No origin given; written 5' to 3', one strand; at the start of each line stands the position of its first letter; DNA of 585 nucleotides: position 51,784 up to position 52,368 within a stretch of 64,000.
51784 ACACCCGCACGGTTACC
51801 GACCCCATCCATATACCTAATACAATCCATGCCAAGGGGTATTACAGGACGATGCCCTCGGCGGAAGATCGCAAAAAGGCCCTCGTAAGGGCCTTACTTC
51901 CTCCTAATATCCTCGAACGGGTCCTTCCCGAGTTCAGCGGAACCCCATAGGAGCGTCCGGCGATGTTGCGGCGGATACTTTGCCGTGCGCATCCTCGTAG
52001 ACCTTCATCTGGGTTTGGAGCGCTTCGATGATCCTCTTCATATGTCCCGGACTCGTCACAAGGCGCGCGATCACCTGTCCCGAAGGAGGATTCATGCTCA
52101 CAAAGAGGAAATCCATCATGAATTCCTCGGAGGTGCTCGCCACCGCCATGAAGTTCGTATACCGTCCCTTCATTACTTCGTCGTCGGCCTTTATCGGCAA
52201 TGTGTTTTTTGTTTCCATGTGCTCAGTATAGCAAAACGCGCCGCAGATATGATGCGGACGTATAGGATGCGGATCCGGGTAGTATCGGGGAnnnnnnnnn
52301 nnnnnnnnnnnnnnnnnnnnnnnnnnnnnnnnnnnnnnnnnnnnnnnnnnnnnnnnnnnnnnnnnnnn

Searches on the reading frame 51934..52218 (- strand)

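Call 13: search_protein_families(library=ncbifam, proteins=[window:51934-52218:-], max_evalue=0.1)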
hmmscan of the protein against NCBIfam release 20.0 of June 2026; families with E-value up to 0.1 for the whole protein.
window:51934-52218:- (94 aa): 1 family
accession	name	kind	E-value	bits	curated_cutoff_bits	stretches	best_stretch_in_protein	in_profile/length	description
NF010936.0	PRK14356.1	equivalog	0.075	11.9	666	1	34-83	125-174/456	bifunctional UDP-N-acetylglucosamine diphosphorylase/glucosamine-1-phosphate N-acetyltransferase GlmU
